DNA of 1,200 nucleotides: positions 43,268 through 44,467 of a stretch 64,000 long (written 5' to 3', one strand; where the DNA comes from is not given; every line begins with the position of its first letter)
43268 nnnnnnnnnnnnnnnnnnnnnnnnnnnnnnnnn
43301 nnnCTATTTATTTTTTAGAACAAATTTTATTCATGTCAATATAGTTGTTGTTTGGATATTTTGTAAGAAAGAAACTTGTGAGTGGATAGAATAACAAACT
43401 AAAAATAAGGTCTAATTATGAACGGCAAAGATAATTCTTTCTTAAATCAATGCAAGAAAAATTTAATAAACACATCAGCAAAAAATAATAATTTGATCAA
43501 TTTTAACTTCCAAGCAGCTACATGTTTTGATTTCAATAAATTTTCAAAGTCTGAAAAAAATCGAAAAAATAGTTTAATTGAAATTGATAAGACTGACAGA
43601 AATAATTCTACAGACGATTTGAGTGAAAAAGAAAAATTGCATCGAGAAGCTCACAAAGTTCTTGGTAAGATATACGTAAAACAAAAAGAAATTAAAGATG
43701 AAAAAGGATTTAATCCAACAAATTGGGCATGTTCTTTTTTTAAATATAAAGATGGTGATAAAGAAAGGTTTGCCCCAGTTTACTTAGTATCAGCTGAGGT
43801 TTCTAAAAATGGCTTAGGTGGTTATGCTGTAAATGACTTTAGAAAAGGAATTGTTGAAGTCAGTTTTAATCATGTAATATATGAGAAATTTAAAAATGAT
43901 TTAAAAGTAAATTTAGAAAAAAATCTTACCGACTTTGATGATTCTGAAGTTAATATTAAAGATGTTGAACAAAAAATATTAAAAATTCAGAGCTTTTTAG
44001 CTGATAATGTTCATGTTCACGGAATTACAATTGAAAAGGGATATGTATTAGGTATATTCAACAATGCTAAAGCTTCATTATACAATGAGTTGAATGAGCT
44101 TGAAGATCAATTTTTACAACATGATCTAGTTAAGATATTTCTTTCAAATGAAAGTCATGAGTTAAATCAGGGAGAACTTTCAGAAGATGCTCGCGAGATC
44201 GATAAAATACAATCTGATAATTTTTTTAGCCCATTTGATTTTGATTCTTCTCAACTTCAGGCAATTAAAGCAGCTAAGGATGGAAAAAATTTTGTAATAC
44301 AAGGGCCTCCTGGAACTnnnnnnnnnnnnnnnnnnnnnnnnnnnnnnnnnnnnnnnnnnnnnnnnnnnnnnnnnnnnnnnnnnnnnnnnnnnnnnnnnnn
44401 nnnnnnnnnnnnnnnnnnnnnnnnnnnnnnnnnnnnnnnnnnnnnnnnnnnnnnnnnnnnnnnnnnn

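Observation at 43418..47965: Giant helicase-nuclease (Upf1-like SF1 helicase with ~800-aa coiled-coil insertion plus C-terminal DUF559/Vsr-like endonuclease) as the island's main cargo: candidate single-protein anti-phage defence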

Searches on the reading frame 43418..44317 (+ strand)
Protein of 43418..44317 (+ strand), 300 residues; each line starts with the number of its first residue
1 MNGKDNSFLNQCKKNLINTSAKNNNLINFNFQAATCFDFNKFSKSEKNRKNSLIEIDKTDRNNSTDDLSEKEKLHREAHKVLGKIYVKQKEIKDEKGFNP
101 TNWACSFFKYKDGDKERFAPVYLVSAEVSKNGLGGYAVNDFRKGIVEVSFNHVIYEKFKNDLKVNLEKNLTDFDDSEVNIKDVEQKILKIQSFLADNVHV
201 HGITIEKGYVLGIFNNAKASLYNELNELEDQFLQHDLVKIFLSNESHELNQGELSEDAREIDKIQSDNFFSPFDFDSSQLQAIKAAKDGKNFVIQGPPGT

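Call 80: predict_structure(alignment_id=A4)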
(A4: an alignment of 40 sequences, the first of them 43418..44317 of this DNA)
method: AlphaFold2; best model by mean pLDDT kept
length: 300 residues; sequences in the alignment: 40
mean_pLDDT: 83.5   pTM: 0.76
mean pLDDT of the five models: 83.5, 82.7, 82.1, 81.8, 81.3
residues with pLDDT >= 90: 141; 70-90: 101; 50-70: 44; < 50: 14
segments of 3 or more residues with pLDDT < 50: 248-257
pLDDT, mean of each block of 10 residues (from residue 1): 77 88 92 95 76 87 79 93 98 91 97 94 97 93 91 93 90 88 96 84 93 90 86 80 60 47 58 59 70 61
secondary structure, 60 per line:
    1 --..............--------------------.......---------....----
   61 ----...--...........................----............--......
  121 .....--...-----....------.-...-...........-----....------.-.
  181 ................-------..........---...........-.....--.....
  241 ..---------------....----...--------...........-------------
elements in order: H3-16 H39-43 E53-56 H70-96 E101-112 E115-125 E128-130 E136-139 E148-150 H152-162 H168-171 H180-196 E204-213 H217-227 H229-233 H236-242 H258-261 H277-287
